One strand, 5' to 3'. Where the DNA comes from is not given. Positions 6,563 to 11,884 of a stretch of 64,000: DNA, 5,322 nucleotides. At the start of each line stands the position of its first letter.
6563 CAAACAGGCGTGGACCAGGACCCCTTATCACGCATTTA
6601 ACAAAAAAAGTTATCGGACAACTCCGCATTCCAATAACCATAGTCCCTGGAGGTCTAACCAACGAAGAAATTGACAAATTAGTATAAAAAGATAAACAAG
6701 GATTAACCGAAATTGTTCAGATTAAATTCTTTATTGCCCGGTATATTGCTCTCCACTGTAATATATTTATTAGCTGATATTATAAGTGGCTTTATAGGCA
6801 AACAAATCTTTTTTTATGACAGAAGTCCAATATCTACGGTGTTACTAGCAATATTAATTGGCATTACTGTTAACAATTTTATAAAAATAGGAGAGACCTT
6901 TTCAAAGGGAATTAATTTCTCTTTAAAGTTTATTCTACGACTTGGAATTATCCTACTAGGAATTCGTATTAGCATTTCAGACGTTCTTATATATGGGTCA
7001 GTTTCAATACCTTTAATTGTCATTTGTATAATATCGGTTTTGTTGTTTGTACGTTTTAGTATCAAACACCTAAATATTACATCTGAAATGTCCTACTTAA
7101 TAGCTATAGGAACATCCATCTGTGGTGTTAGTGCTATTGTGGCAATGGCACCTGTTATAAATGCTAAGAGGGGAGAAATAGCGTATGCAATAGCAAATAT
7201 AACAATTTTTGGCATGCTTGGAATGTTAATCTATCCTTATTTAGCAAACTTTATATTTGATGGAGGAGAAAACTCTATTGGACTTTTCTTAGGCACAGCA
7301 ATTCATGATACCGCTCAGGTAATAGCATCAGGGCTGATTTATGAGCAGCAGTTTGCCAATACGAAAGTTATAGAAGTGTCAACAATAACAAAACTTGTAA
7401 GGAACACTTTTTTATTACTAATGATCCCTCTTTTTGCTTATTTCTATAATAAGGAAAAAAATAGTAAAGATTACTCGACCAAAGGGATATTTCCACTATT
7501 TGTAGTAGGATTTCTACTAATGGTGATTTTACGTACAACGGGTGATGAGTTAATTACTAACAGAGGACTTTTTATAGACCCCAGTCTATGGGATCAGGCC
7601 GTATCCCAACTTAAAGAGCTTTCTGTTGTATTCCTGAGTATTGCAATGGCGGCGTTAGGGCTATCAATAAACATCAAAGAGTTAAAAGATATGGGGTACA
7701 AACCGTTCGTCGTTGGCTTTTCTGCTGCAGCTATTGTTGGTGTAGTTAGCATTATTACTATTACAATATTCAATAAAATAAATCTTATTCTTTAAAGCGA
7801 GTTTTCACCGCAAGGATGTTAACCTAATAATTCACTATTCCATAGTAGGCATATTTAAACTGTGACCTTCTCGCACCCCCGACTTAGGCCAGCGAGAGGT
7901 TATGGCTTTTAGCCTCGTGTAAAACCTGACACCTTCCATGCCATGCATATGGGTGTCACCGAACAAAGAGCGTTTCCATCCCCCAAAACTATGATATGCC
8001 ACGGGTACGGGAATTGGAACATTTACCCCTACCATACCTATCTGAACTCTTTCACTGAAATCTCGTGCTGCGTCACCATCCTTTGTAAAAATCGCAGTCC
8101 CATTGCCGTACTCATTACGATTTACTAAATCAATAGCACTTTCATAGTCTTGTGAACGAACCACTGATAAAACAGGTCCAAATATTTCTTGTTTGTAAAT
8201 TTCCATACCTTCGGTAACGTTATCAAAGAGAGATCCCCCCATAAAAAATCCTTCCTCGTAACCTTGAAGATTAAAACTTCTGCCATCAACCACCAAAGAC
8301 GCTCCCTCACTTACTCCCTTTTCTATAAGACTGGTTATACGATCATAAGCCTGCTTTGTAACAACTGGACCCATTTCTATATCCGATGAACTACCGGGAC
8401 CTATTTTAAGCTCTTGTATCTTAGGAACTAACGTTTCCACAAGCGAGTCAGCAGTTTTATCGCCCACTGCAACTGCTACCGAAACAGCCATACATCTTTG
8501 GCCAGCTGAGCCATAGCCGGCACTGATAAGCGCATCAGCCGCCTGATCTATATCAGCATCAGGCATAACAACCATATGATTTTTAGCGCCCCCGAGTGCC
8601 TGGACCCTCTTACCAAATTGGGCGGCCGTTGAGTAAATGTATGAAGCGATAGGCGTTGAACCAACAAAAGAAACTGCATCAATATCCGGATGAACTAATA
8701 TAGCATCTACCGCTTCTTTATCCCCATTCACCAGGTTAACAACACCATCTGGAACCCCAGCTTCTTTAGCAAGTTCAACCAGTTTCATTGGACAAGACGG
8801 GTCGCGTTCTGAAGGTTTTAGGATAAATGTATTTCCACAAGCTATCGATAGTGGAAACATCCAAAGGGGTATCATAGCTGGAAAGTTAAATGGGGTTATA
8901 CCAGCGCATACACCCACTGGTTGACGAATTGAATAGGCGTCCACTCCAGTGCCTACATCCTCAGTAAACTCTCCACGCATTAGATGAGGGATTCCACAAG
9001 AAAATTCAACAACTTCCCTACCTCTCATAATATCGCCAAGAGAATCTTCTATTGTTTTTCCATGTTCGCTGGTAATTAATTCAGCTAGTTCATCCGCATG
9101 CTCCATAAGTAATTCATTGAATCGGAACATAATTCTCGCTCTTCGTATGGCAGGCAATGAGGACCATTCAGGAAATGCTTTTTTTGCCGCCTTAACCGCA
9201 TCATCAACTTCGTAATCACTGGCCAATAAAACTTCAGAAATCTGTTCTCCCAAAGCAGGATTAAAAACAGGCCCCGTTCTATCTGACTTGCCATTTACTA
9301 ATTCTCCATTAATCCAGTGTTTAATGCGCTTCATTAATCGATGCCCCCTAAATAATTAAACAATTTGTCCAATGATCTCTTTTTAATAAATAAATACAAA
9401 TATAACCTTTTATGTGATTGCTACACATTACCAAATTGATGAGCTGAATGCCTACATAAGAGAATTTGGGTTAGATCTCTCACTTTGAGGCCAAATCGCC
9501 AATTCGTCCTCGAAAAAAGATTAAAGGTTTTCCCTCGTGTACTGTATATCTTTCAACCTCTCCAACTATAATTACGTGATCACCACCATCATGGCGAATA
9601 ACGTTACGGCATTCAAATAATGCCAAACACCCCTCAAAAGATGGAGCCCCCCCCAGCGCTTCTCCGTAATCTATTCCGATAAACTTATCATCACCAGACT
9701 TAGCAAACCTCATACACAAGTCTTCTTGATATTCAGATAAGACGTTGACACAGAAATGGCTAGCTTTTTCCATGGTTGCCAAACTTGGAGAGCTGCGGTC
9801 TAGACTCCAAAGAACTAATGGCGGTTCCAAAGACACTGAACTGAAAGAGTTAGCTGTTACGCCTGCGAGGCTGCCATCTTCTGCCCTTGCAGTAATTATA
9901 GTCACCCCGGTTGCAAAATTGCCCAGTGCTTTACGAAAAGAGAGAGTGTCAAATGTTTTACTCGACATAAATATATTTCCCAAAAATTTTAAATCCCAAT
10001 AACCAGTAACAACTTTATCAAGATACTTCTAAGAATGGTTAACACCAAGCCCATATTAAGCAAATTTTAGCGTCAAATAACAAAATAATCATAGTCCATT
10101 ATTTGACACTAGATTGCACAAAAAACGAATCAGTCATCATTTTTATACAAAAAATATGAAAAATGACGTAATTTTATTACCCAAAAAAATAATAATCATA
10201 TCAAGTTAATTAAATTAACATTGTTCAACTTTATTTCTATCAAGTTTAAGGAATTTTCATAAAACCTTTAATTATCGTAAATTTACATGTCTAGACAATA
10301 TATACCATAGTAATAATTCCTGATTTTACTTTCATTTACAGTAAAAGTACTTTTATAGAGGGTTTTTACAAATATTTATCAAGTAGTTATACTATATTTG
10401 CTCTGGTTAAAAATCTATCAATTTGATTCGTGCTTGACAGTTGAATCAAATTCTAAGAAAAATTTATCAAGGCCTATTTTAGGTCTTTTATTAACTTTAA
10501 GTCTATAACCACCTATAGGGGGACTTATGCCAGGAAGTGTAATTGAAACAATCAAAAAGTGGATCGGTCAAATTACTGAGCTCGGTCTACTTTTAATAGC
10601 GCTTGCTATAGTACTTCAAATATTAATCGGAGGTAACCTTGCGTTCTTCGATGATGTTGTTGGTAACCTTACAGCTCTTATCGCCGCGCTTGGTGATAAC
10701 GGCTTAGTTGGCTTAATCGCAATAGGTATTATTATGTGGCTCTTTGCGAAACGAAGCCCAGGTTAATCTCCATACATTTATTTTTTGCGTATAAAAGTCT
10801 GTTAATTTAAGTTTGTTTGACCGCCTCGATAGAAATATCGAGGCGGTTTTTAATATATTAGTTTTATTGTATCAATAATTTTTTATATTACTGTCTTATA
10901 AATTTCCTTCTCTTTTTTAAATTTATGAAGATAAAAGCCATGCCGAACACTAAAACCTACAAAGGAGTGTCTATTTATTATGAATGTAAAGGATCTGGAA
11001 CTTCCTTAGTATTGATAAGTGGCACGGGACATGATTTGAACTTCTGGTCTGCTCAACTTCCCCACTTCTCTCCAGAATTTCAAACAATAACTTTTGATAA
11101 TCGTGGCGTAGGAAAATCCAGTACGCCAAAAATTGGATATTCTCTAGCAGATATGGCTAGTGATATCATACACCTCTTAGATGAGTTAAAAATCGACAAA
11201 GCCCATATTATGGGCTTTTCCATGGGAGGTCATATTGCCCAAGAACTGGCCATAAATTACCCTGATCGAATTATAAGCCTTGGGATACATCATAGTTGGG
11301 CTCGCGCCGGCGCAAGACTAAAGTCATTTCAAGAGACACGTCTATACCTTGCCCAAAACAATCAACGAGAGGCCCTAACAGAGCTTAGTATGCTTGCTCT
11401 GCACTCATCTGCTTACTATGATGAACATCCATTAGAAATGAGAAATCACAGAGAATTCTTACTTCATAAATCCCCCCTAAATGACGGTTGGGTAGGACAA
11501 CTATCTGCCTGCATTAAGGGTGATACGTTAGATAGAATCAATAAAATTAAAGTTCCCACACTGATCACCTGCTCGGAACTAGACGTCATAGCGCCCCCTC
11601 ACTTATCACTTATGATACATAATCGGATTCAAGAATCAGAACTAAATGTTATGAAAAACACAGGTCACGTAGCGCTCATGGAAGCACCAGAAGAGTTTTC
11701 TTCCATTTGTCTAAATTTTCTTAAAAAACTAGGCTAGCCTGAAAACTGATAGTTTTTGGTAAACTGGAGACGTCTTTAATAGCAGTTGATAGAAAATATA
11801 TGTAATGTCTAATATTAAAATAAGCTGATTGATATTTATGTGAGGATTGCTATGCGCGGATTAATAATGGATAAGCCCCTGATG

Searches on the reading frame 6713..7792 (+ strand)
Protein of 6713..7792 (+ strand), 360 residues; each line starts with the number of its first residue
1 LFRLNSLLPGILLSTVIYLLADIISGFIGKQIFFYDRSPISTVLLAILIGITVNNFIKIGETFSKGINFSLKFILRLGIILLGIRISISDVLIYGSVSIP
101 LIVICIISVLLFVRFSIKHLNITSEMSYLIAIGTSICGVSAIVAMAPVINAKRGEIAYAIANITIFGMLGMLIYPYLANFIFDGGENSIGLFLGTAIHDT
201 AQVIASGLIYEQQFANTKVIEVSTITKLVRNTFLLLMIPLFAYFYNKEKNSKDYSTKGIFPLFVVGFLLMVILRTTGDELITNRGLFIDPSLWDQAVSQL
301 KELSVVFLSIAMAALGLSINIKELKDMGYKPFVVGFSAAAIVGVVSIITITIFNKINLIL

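Call 11: search_protein_families(library=pfam, proteins=[window:6713-7792:+], max_evalue=1e-8)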
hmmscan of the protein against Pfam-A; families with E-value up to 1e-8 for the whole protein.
window:6713-7792:+ (360 aa): 1 family
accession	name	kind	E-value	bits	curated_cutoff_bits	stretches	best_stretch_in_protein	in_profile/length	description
PF03601.19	Cons_hypoth698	-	2.3e-71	240.7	24.5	1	9-334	1-303/304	Conserved hypothetical protein 698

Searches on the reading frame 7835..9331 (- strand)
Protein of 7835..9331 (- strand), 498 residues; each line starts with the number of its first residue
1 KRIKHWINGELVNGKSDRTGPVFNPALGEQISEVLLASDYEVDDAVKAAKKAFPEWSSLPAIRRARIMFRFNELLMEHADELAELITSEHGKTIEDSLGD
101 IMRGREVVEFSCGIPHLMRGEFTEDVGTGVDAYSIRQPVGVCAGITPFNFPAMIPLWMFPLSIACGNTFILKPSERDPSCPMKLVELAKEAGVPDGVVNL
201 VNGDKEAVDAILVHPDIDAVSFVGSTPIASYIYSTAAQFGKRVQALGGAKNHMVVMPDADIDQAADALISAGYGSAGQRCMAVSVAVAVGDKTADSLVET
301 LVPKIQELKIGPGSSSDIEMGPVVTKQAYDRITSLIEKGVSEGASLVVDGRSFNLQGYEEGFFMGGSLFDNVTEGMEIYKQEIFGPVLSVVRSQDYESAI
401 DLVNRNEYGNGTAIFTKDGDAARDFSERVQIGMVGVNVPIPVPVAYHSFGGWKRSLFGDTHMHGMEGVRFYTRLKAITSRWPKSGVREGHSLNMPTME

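Call 11: search_protein_families(library=pfam, proteins=[window:7835-9331:-], max_evalue=1e-8)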
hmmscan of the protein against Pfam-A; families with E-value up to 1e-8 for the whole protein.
window:7835-9331:- (498 aa): 1 family
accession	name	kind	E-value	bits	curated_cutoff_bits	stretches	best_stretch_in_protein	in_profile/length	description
PF00171.27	Aldedh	-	2.7e-142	475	23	1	14-477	4-461/461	Aldehyde dehydrogenase family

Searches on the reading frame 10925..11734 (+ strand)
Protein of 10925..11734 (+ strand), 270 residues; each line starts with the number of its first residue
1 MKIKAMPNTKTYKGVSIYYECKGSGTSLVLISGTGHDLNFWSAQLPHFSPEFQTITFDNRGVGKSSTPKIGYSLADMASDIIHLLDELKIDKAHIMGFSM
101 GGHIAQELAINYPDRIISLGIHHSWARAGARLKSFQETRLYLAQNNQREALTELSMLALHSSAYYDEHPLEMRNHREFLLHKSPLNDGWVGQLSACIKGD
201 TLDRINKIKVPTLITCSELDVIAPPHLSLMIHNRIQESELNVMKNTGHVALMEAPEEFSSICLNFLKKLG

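Call 11: search_protein_families(library=pfam, proteins=[window:10925-11734:+], max_evalue=1e-8)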
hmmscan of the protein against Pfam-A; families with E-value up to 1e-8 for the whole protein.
window:10925-11734:+ (270 aa): 3 families
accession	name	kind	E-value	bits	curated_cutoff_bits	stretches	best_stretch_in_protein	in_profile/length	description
PF00561.26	Abhydrolase_1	-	1.6e-26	93.9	25.8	1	28-255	3-245/245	alpha/beta hydrolase fold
PF12697.13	Abhydrolase_6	-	4.9e-15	57.2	26.3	1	28-259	1-215/217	Alpha/beta hydrolase family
PF12146.15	Hydrolase_4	-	1.9e-12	47.4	27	1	50-253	30-237/239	Serine aminopeptidase, S33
